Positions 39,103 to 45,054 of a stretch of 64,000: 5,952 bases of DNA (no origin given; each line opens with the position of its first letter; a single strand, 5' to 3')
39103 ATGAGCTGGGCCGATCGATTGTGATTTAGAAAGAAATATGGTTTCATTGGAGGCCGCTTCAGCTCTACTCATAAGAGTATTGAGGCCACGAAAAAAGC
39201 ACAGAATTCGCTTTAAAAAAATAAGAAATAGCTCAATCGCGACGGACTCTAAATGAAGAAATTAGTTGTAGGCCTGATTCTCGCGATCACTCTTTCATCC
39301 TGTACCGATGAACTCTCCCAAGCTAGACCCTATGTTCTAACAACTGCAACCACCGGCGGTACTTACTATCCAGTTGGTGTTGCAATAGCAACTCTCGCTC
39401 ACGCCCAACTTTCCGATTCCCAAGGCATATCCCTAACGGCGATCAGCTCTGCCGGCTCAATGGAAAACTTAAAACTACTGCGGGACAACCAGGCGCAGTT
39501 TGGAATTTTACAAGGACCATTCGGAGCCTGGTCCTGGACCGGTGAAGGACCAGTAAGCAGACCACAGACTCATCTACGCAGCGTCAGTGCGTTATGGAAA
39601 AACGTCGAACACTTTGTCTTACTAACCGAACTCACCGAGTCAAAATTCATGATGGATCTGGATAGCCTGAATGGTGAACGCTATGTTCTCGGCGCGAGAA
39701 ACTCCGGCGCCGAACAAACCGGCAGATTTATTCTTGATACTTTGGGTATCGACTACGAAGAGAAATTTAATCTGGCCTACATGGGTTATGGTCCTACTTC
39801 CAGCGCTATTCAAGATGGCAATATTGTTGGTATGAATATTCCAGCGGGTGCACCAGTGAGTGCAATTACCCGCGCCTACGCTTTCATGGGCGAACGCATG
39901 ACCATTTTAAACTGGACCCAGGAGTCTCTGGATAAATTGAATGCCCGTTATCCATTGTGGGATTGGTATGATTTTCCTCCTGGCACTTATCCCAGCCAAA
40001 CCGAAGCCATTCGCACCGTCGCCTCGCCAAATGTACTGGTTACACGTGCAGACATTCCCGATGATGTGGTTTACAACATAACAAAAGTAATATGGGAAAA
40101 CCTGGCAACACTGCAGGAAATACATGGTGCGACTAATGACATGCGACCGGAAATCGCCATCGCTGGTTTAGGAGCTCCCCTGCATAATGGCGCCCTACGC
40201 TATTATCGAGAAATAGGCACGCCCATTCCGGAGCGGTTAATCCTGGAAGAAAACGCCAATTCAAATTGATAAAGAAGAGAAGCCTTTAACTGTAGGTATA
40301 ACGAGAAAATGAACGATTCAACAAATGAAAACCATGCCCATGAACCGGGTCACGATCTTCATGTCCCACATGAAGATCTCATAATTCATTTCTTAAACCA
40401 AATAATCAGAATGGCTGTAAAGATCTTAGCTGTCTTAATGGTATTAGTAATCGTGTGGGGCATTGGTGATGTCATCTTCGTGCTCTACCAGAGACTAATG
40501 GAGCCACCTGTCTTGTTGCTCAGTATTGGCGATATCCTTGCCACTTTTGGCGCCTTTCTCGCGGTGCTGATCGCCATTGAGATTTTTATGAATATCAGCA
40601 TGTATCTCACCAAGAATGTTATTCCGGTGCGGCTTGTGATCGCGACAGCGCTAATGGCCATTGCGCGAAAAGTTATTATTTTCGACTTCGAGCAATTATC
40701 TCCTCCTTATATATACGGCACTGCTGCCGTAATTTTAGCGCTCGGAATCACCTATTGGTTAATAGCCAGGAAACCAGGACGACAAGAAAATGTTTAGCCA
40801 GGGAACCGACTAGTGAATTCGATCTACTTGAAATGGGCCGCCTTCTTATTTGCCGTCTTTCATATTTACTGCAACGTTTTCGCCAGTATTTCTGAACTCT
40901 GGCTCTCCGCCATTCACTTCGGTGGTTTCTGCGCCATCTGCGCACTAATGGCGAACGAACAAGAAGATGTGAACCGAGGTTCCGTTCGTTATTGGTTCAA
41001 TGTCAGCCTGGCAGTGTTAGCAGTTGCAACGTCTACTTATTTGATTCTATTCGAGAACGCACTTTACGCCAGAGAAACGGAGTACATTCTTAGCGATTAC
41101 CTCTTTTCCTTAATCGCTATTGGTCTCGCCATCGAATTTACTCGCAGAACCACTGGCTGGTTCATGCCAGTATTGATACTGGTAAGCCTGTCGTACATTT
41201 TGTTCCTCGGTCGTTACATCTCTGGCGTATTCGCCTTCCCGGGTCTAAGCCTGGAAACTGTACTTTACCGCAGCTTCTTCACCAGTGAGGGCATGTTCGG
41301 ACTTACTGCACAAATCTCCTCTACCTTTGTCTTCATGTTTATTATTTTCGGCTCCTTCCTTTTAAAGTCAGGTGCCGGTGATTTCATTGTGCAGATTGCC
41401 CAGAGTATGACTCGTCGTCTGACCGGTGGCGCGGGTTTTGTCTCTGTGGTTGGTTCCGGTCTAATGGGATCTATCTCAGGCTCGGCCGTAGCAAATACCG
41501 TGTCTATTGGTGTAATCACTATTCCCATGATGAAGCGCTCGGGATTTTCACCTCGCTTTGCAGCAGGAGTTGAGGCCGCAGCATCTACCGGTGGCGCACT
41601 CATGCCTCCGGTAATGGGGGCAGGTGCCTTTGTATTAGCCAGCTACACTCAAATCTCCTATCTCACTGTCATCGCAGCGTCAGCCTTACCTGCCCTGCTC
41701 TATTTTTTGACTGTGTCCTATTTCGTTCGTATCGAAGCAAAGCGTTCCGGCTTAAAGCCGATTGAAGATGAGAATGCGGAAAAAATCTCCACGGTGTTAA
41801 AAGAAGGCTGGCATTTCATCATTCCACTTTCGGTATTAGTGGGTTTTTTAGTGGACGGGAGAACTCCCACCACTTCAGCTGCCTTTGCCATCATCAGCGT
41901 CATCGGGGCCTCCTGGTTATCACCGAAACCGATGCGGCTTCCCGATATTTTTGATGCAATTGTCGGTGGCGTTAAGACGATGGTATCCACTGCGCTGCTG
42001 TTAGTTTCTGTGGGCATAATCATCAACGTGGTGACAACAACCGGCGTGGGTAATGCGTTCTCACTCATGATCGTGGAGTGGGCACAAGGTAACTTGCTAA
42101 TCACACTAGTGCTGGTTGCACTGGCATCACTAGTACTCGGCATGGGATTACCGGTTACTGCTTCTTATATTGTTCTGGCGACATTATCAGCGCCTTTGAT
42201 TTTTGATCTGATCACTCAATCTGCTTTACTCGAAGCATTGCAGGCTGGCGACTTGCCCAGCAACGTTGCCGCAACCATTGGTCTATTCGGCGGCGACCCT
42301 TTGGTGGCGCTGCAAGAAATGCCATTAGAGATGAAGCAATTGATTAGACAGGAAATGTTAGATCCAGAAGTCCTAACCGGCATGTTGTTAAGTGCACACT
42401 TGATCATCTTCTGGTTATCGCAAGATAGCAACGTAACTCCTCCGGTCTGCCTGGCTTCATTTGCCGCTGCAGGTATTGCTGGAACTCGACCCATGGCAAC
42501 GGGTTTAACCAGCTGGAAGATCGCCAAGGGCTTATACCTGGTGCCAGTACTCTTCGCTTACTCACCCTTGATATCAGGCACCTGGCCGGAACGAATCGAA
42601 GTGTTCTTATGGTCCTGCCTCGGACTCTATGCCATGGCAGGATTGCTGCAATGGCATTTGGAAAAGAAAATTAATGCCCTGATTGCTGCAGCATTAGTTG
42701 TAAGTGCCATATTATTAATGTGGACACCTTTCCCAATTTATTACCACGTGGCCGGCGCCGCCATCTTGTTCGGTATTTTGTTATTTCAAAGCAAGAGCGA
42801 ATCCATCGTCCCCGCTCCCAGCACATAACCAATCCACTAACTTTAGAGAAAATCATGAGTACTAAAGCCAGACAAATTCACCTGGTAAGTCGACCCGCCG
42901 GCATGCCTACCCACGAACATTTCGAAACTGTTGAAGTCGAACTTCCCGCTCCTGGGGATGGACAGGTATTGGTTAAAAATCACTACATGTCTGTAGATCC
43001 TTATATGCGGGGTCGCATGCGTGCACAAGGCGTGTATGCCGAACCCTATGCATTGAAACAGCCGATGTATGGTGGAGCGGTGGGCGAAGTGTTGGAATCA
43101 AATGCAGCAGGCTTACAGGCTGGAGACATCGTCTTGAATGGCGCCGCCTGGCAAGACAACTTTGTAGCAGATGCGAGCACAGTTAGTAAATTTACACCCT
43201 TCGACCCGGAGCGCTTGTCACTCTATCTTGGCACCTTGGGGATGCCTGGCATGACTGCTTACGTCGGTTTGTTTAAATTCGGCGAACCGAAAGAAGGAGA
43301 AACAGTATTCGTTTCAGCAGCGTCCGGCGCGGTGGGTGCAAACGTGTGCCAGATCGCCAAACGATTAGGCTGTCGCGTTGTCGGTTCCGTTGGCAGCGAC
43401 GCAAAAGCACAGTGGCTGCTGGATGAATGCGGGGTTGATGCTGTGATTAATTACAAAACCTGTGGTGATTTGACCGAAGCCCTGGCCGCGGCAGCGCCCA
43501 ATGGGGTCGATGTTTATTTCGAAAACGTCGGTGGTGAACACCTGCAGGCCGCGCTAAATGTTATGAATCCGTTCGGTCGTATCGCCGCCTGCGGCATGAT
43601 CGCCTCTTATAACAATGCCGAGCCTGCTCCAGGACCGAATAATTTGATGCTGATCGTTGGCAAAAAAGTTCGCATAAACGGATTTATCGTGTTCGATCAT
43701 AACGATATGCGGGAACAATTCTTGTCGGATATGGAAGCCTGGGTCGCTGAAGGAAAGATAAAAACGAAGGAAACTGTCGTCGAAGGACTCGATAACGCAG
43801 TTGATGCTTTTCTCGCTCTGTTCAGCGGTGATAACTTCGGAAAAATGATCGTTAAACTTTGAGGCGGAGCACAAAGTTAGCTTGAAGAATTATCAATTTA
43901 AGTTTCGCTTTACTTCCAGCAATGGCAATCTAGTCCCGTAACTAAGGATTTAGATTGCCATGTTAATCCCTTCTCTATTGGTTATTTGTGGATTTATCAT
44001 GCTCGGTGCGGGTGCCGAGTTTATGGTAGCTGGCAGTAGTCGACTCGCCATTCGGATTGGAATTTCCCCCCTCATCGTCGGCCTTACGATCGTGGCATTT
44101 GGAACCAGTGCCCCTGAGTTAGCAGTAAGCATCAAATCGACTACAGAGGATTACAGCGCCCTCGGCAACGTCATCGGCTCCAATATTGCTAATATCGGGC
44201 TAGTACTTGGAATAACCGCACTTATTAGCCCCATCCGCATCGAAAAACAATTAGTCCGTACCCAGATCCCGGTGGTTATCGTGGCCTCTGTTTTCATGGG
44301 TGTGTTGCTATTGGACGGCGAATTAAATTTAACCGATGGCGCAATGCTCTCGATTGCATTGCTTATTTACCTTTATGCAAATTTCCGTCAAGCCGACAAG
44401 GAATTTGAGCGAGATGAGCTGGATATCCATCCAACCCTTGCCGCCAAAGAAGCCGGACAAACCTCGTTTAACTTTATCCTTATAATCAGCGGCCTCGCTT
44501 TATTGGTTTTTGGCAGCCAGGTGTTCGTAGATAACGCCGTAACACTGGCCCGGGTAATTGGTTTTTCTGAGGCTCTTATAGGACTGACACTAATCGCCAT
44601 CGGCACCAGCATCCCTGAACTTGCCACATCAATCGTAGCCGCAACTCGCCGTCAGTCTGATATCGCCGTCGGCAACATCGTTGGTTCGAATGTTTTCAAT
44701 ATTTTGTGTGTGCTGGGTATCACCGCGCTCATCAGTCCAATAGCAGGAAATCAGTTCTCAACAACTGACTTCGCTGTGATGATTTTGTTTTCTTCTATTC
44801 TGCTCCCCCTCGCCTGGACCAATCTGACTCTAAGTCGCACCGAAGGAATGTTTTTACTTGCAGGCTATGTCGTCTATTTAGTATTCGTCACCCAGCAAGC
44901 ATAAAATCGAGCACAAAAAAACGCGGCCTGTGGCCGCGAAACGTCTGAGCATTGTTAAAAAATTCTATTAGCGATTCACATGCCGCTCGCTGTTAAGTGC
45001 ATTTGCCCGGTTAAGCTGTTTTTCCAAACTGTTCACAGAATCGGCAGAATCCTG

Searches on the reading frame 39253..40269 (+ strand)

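Call 3: search_protein_families(library=pfam, proteins=[window:39253-40269:+], max_evalue=0.01)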
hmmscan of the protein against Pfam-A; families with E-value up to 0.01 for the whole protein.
window:39253-40269:+ (338 aa): 1 family
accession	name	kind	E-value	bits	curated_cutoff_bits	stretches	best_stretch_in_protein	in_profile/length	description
PF16868.10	NMT1_3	-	1.3e-89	301.1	27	1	30-322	2-289/289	NMT1-like family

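Call 4: search_protein_families(library=ncbifam, proteins=[window:39253-40269:+], max_evalue=0.01)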
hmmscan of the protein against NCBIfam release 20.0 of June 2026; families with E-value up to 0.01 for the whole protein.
window:39253-40269:+ (338 aa): 1 family
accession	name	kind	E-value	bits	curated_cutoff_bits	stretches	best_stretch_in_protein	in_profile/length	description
TIGR02122.1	TRAP_TAXI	subfamily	1.8e-76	257.1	84.35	1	5-322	5-320/320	TAXI family TRAP transporter solute-binding subunit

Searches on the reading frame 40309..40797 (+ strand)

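Call 12: search_protein_families(library=pfam, proteins=[window:40309-40797:+], max_evalue=0.001)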
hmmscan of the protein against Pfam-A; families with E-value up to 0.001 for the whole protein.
window:40309-40797:+ (162 aa): 1 family
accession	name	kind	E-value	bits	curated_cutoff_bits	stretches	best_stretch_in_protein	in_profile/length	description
PF06146.17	PsiE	-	2.2e-39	134.9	23.9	1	36-155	2-120/122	Phosphate-starvation-inducible E family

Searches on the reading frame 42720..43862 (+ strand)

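Call 12: search_protein_families(library=pfam, proteins=[window:42720-43862:+], max_evalue=0.001)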
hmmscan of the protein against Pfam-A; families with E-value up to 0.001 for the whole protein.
window:42720-43862:+ (380 aa): 3 families
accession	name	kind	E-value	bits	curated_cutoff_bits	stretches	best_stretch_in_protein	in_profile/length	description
PF16884.10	ADH_N_2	-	1.7e-36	124.8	31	1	51-157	1-107/108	N-terminal domain of oxidoreductase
PF00107.32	ADH_zinc_N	-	8.4e-25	87.6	31.8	1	204-335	1-124/129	Zinc-binding dehydrogenase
PF13602.12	ADH_zinc_N_2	-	5.6e-14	53.6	27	1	238-378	2-134/134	Zinc-binding dehydrogenase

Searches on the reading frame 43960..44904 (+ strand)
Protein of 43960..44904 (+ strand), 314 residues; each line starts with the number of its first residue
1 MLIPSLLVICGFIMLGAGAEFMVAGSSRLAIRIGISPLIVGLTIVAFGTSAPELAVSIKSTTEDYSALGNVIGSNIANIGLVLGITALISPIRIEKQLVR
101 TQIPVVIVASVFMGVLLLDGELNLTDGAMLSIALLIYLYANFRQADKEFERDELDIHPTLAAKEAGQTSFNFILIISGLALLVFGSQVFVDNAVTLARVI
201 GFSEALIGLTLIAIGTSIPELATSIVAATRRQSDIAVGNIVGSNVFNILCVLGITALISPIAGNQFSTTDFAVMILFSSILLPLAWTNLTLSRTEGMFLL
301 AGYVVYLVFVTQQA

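Call 12: search_protein_families(library=pfam, proteins=[window:43960-44904:+], max_evalue=0.001)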
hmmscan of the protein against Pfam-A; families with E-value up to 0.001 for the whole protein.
window:43960-44904:+ (314 aa): 1 family
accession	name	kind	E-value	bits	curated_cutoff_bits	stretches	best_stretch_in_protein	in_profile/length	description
PF01699.29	Na_Ca_ex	-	4.4e-60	202.5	24.9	2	172-311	3-150/151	Sodium/calcium exchanger protein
